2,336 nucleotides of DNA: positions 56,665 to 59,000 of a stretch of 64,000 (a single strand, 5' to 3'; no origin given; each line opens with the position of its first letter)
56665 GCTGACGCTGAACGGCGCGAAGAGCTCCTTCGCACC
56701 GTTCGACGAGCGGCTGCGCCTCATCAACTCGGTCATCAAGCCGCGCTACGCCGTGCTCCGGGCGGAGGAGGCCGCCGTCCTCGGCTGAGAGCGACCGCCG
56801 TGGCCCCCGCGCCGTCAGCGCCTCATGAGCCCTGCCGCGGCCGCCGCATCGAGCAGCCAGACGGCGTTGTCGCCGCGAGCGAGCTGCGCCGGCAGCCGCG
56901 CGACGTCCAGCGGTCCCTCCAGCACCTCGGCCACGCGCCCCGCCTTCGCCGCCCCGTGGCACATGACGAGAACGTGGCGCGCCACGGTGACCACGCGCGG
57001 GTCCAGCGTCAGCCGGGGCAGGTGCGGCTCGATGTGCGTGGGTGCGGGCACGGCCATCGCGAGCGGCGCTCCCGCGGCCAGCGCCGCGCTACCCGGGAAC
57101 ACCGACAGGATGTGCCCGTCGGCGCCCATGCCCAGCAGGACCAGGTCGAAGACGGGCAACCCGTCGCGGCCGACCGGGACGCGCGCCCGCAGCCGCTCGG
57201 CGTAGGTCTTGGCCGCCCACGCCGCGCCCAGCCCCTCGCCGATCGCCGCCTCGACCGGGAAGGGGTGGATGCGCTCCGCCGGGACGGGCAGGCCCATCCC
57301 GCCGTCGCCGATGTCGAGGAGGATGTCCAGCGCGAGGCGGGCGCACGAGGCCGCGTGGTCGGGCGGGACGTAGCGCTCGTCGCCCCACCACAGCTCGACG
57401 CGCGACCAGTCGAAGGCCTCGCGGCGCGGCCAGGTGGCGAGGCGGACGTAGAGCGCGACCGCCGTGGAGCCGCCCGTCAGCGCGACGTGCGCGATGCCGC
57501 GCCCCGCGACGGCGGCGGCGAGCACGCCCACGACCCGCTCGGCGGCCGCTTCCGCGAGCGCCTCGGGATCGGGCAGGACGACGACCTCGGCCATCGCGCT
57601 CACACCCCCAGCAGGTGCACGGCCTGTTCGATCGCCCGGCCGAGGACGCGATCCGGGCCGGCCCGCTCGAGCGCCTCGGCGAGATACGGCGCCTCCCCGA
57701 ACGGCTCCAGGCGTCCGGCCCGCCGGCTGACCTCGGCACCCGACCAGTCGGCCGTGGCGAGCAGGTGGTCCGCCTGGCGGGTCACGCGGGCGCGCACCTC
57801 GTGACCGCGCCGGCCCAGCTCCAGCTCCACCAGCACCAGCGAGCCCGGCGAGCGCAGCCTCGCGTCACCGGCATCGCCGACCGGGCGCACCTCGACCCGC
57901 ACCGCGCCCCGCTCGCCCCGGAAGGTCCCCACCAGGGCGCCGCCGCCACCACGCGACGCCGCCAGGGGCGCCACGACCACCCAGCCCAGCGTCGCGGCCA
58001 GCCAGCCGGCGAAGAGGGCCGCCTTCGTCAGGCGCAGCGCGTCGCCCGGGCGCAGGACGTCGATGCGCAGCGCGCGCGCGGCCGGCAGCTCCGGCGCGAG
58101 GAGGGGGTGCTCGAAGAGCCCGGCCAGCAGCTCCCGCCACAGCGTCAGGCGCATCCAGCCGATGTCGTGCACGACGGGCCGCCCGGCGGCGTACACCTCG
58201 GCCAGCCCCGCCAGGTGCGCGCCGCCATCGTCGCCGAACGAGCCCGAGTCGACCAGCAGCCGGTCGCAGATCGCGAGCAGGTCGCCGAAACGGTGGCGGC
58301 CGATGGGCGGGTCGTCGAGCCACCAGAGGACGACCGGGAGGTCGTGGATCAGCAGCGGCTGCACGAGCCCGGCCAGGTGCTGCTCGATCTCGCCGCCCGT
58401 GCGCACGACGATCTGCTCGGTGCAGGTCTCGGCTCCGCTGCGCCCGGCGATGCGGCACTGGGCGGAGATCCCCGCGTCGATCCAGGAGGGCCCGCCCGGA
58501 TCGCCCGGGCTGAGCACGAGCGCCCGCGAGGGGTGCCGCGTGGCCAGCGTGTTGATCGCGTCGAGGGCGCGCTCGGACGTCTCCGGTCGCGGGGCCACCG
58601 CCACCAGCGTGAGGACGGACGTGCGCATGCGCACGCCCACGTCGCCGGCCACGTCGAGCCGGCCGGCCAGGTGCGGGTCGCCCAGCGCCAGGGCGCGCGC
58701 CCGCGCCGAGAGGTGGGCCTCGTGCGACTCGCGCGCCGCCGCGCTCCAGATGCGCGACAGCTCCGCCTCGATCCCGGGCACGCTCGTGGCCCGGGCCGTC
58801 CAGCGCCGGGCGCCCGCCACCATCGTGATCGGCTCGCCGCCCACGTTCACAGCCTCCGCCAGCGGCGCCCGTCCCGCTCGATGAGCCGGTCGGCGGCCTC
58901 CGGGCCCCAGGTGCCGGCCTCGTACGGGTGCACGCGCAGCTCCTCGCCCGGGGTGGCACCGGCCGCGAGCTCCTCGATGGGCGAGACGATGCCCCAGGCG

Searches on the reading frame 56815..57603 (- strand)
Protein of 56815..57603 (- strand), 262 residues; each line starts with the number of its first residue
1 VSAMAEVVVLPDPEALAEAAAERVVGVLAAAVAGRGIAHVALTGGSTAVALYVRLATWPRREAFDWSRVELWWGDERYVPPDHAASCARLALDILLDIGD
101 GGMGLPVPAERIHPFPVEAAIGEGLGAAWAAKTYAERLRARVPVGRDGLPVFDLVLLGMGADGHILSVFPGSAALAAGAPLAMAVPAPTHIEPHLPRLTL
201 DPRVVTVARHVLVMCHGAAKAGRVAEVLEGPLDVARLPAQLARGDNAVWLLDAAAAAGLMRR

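Call 85: search_protein_families(library=pfam, proteins=[window:56815-57603:-], max_evalue=0.001)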
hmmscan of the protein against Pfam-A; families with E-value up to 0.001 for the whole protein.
window:56815-57603:- (262 aa): 1 family
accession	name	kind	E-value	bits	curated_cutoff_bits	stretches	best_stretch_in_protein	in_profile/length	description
PF01182.26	Glucosamine_iso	-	1.4e-54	185.8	27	1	11-246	1-222/225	Glucosamine-6-phosphate isomerases/6-phosphogluconolactonase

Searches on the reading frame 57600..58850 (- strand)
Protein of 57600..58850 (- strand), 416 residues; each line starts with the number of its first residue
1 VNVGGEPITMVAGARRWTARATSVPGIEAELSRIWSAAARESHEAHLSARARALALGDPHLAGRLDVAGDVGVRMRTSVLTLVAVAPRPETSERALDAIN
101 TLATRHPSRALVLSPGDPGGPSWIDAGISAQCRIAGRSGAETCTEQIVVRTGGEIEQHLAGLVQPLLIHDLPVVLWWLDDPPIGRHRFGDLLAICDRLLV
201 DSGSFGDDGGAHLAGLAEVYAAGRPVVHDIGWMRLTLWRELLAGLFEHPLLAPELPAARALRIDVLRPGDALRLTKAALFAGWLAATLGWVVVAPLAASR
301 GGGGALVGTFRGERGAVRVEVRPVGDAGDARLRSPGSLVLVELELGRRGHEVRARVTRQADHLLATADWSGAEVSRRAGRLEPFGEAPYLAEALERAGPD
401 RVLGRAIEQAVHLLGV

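Call 85: search_protein_families(library=pfam, proteins=[window:57600-58850:-], max_evalue=0.001)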
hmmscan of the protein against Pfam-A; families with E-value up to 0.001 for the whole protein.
window:57600-58850:- (416 aa): 2 families
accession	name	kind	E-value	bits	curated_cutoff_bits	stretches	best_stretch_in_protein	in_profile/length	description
PF10128.15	OpcA_G6PD_assem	-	2.2e-22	79.7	27.9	1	100-210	2-111/118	Glucose-6-phosphate dehydrogenase subunit N-terminal domain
PF20171.3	OpcA_G6PD_C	-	1.5e-15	58.3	27.7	1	226-407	2-135/135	Glucose-6-phosphate dehydrogenase subunit C-terminal domain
